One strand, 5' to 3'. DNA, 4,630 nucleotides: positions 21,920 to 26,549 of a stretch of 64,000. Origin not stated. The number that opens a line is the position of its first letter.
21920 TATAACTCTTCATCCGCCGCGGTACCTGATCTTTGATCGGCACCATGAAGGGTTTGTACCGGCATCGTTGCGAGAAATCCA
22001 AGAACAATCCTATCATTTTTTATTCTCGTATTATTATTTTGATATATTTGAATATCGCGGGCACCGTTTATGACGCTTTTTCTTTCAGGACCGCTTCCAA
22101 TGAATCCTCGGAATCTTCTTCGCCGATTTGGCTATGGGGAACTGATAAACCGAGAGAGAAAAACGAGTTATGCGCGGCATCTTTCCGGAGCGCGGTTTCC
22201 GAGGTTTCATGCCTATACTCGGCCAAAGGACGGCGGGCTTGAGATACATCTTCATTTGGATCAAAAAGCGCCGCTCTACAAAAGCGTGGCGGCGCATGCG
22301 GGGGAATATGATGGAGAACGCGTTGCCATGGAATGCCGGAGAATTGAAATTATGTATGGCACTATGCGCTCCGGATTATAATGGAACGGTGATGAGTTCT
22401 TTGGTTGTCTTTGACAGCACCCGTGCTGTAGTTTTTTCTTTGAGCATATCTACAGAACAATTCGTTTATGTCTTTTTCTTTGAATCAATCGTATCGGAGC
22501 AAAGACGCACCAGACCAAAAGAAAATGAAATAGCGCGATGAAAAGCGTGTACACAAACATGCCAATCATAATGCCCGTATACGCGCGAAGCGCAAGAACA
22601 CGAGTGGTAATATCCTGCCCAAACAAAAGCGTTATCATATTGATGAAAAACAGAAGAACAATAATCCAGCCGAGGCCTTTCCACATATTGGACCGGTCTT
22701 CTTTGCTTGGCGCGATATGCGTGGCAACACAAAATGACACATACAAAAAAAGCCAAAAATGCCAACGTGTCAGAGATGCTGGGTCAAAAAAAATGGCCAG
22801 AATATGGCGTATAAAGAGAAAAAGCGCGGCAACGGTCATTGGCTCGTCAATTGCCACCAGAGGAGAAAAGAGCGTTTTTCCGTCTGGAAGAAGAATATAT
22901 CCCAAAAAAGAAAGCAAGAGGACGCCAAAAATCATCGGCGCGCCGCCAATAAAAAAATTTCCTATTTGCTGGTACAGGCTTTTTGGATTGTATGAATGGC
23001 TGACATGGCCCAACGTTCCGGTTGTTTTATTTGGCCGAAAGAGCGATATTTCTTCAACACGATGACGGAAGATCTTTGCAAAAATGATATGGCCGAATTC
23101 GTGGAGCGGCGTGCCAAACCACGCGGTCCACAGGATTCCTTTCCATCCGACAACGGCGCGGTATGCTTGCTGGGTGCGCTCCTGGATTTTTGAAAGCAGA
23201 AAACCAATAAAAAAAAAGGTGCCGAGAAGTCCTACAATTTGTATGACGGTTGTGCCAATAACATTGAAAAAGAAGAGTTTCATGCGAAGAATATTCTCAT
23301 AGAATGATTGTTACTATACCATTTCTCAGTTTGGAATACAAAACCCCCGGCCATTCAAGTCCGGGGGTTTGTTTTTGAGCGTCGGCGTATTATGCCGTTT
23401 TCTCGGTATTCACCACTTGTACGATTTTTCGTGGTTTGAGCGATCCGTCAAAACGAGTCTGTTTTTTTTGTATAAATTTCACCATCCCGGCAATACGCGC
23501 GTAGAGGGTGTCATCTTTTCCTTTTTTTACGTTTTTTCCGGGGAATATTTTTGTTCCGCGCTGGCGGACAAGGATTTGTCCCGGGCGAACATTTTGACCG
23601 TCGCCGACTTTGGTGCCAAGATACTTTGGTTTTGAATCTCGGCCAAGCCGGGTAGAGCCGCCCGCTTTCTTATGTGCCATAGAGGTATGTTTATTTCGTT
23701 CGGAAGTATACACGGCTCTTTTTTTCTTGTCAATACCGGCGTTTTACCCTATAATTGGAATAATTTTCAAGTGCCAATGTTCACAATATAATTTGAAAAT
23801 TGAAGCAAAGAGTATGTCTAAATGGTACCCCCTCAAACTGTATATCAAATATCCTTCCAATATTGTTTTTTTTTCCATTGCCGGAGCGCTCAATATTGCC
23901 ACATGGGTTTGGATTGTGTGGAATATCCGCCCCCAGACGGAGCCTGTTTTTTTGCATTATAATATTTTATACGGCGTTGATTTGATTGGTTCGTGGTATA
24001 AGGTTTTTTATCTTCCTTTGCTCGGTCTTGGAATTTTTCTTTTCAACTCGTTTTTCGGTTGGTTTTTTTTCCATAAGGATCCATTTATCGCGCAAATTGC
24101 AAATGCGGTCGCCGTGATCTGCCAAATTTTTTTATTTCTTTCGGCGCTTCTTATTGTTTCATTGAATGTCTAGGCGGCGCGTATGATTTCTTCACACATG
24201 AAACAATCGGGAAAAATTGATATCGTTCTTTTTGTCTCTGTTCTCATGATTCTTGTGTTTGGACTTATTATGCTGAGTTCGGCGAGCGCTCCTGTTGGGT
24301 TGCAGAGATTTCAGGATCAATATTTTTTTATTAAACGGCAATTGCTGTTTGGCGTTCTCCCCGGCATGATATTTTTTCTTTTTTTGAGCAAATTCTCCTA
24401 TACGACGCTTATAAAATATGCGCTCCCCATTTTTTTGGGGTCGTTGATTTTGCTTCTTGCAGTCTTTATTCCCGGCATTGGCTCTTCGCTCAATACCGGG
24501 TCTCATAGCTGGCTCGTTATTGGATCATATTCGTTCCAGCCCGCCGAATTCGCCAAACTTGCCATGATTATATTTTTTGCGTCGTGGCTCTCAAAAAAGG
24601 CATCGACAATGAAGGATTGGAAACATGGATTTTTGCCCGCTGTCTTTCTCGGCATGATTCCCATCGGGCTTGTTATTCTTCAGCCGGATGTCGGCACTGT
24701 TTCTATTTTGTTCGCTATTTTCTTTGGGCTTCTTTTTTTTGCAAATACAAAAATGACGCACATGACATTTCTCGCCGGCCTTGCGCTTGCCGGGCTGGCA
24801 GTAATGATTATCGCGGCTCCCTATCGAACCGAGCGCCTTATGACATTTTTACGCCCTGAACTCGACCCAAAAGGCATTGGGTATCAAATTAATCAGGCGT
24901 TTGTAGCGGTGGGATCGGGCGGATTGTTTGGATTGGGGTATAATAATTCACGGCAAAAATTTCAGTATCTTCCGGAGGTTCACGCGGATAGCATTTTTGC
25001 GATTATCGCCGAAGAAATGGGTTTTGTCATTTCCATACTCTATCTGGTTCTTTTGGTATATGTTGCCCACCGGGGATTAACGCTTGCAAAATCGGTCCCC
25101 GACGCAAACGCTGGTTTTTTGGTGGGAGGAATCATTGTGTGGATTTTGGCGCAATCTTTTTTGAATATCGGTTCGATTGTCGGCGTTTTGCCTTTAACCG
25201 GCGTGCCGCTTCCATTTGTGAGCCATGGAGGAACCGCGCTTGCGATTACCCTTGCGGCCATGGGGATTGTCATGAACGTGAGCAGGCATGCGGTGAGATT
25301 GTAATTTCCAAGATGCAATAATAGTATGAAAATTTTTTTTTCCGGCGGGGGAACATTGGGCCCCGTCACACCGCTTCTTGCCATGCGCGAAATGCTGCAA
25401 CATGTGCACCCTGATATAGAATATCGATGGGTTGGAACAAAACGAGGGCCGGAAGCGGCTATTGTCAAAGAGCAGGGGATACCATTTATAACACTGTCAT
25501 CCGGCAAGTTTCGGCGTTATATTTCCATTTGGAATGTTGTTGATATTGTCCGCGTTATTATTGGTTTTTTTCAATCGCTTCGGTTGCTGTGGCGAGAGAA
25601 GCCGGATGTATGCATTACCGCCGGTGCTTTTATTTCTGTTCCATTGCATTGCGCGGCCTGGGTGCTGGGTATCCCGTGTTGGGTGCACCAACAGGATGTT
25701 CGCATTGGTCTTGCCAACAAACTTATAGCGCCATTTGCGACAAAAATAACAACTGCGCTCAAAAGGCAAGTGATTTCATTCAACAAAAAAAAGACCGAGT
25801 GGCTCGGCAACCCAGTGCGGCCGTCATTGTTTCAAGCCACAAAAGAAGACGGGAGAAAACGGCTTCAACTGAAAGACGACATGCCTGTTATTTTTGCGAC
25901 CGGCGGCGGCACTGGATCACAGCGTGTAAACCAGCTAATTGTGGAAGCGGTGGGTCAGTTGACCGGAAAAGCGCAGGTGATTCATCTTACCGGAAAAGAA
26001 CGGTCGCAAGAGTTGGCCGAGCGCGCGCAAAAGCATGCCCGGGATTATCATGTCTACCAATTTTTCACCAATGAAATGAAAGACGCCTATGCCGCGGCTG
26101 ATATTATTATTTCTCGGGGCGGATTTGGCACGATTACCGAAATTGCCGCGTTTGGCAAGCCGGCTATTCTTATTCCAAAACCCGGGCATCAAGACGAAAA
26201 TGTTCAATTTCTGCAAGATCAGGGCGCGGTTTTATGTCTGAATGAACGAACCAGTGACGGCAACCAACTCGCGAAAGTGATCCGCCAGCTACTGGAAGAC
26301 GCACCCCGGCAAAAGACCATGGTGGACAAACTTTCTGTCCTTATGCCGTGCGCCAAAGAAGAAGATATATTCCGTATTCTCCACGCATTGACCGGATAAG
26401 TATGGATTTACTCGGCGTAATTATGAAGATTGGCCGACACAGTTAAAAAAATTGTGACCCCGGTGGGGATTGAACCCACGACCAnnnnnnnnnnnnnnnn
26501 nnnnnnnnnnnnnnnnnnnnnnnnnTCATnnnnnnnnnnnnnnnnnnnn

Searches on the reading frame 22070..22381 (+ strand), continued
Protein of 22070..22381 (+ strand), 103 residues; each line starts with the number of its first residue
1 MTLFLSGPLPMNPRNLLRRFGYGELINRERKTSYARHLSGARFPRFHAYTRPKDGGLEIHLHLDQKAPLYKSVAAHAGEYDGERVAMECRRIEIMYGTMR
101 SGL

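Call 62: search_protein_families(library=pfam, alignment_id=A4, max_evalue=0.00001)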
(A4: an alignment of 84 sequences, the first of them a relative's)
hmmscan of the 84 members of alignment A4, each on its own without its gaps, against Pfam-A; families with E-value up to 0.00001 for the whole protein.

A. member 1, L001:6360-7163:+ (268 aa): 0 families

B. families by the number of members that match (of 84 scanned): 76 families (the first 25 are shown)
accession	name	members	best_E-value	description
PF00406.28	ADK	8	7.7e-33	Adenylate kinase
PF13207.12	AAA_17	8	3.3e-23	AAA domain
PF13671.12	AAA_33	8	3.3e-12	AAA domain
PF13238.12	AAA_18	8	6.6e-10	AAA domain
PF02224.24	Cytidylate_kin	7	6.4e-07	Cytidylate kinase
PF02698.23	DUF218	5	1.3e-08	DUF218 domain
PF01790.23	LGT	4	4.1e-52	Prolipoprotein diacylglyceryl transferase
PF06418.20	CTP_synth_N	3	2.9e-103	CTP synthase N-terminus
PF01409.25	tRNA-synt_2d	3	2.5e-60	tRNA synthetases class II core domain (F)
PF01855.24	POR_N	3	8.1e-49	Pyruvate flavodoxin/ferredoxin oxidoreductase, thiamine diP-bdg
PF00117.34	GATase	3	6.1e-40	Glutamine amidotransferase class-I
PF00587.30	tRNA-synt_2b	3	5.5e-36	tRNA synthetase class II core domain (G, H, P, S and T)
PF01558.24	POR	3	2.6e-29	Pyruvate ferredoxin/flavodoxin oxidoreductase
PF03147.19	FDX-ACB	3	1.6e-25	Ferredoxin-fold anticodon binding domain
PF03129.25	HGTP_anticodon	3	7.1e-14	Anticodon binding domain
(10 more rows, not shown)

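Call 72: predict_structure(protein=P0050)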
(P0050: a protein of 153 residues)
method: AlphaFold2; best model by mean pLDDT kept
length: 153 residues; sequences in the alignment: 1
mean_pLDDT: 65.0   pTM: 0.58
mean pLDDT of the five models: 65.0, 57.9, 53.1, 51.6, 50.3
residues with pLDDT >= 90: 0; 70-90: 75; 50-70: 34; < 50: 44
segments of 3 or more residues with pLDDT < 50: 77-86, 115-128, 131-147
pLDDT, mean of each block of 10 residues (from residue 1): 75 79 73 79 66 83 84 53 49 74 78 49 48 42 46 49
secondary structure, 60 per line:
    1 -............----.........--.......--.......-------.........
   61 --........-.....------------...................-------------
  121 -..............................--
elements in order: E2-10 H18-26 E29-35 E38-44 E52-60 E63-70 H72-76 H89-107 H122-151

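Call 73: find_encoding_contigs(protein=P0001, flank=1000, max_places=4)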
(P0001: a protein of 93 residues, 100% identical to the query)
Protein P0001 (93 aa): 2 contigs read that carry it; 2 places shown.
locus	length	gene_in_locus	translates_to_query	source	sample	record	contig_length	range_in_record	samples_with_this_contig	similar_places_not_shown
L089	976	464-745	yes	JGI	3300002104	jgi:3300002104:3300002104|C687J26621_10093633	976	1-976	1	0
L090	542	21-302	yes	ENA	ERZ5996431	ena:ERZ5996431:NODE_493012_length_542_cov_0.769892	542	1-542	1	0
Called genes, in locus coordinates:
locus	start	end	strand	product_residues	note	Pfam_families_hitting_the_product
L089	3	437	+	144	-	?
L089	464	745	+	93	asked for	-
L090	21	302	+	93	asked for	-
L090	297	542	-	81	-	?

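Call 74: find_encoding_contigs(protein=P0002, flank=1000, max_places=2)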
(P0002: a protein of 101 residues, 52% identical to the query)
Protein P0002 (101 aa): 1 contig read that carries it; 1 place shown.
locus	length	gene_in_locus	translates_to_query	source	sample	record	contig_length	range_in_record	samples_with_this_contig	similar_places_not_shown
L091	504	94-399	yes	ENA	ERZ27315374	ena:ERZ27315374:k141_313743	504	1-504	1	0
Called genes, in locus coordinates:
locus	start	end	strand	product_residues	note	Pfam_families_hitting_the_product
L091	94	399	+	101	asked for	-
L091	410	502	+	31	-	?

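Call 76: list_cluster_members(proteins=[P0008, P0013, P0014, P0016, P0017, P0020, P0024, P0050, P0100, P0005])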
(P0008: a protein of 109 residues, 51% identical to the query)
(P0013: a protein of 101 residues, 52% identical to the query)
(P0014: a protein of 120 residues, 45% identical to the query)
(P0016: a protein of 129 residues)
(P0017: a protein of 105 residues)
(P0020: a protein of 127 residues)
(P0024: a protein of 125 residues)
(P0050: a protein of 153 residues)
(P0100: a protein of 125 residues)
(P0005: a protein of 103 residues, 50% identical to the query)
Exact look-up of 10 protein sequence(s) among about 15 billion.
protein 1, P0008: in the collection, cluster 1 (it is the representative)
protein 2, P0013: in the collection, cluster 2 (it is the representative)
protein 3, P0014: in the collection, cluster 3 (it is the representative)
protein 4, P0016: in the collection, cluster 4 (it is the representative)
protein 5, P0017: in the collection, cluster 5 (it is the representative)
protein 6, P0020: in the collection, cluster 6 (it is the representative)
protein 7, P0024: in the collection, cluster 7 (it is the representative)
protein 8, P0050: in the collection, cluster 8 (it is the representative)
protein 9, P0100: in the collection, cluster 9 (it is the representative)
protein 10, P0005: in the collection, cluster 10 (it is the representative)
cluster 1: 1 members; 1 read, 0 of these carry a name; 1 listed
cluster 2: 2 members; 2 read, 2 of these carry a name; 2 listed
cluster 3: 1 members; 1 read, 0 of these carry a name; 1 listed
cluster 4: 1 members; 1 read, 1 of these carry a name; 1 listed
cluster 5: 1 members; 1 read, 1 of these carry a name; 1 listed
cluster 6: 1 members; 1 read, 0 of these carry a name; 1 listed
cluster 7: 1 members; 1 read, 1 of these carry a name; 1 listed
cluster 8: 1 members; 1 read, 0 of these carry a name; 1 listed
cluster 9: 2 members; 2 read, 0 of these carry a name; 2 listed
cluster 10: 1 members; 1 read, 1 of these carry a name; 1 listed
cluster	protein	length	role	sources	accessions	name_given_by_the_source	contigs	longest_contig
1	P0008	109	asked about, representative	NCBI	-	-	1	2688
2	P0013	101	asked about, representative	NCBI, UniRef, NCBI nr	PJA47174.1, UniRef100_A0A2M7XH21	hypothetical protein CO172_02830 [Candidatus Uhrbacteria bacterium ... | Uncharacterized protein n=1 Tax=Candidatus Uhrbacteria bacterium ... | MAG: hypothetical protein CO172_02830 [Candidatus Uhrbacteria bacterium ...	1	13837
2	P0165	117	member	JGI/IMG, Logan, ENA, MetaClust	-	\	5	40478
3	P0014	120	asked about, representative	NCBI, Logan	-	-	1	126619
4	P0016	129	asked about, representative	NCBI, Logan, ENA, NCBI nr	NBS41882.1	hypothetical protein EBS80_04480 [bacterium] | hypothetical protein [bacterium]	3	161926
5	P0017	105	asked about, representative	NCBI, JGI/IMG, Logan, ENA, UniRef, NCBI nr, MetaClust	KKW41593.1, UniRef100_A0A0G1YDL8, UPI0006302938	MAG: hypothetical protein UY92_C0015G0005 [Candidatus Magasanikbacteria bacterium ... | Uncharacterized protein n=1 Tax=Candidatus Magasanikbacteria bacterium GW2011_GWA2_56_11 ... | status=active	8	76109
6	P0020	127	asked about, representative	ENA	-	-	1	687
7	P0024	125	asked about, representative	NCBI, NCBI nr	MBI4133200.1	hypothetical protein HY478_01150 [Candidatus Uhrbacteria bacterium] | hypothetical protein [Candidatus Uhrbacteria bacterium]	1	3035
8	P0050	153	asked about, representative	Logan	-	-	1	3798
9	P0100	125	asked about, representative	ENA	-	-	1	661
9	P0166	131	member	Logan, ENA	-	-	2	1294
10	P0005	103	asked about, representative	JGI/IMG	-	hypothetical protein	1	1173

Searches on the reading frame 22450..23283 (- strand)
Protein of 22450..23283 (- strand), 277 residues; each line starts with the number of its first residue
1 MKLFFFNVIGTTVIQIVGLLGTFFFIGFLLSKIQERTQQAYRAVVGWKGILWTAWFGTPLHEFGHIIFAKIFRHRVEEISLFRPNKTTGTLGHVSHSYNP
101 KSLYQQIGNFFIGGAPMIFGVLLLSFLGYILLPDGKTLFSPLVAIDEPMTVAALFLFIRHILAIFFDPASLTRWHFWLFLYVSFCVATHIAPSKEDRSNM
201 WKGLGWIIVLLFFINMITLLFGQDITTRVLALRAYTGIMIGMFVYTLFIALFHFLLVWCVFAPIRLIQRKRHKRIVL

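Call 7: search_protein_families(library=pfam, proteins=[window:22450-23283:-], max_evalue=1)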
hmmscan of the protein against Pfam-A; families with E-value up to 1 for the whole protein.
window:22450-23283:- (277 aa): 1 family
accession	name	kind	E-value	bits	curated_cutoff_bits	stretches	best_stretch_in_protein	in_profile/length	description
PF14143.11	YrhC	-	0.85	10.2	27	1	20-56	20-56/72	YrhC-like protein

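Call 8: search_protein_families(library=ncbifam, proteins=[window:22450-23283:-], max_evalue=1)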
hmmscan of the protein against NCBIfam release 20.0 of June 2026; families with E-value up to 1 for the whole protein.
window:22450-23283:- (277 aa): 1 family
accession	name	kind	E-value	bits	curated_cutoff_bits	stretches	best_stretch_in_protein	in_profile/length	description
TIGR02972.1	TMAO_torE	equivalog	0.0016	18.1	77.75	1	193-214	2-23/49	trimethylamine N-oxide reductase system protein TorE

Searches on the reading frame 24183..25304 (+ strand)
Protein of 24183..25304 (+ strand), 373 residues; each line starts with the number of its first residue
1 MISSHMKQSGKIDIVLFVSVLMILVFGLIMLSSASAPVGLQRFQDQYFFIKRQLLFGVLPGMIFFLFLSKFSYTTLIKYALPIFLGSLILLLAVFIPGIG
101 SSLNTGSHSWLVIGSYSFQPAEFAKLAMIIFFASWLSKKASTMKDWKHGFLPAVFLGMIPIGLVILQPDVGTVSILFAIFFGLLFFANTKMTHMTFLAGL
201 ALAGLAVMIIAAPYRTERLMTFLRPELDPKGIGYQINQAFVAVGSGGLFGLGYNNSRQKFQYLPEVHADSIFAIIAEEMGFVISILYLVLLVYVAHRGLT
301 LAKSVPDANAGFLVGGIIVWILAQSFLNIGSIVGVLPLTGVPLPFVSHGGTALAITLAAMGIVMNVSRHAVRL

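Call 47: search_protein_families(library=pfam, proteins=[window:24183-25304:+], max_evalue=0.001)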
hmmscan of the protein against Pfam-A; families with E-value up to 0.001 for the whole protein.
window:24183-25304:+ (373 aa): 1 family
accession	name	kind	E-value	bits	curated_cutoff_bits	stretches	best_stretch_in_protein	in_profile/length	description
PF01098.24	FTSW_RODA_SPOVE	-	2.7e-94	316.5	26.4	1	17-370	4-354/356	Cell cycle protein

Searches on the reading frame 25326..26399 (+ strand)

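Call 47: search_protein_families(library=pfam, proteins=[window:25326-26399:+], max_evalue=0.001)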
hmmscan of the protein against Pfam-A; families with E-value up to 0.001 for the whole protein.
window:25326-26399:+ (357 aa): 5 families
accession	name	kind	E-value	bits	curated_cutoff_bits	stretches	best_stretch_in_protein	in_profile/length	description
PF04101.22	Glyco_tran_28_C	-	2.7e-35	122.3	22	1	188-335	1-153/166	Glycosyltransferase family 28 C-terminal domain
PF03033.26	Glyco_transf_28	-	5.1e-28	98.3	26.2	1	3-142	1-138/139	Glycosyltransferase family 28 N-terminal domain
PF06722.18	EryCIII-like_C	-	1.1e-05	25.9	31.7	1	253-330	43-120/145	Erythromycin biosynthesis protein CIII-like, C-terminal domain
PF13692.12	Glyco_trans_1_4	-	1.2e-05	26.1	27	1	203-325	18-142/142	Glycosyl transferases group 1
PF00534.26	Glycos_transf_1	-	2e-05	24.6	26.4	1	175-333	4-166/172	Glycosyl transferases group 1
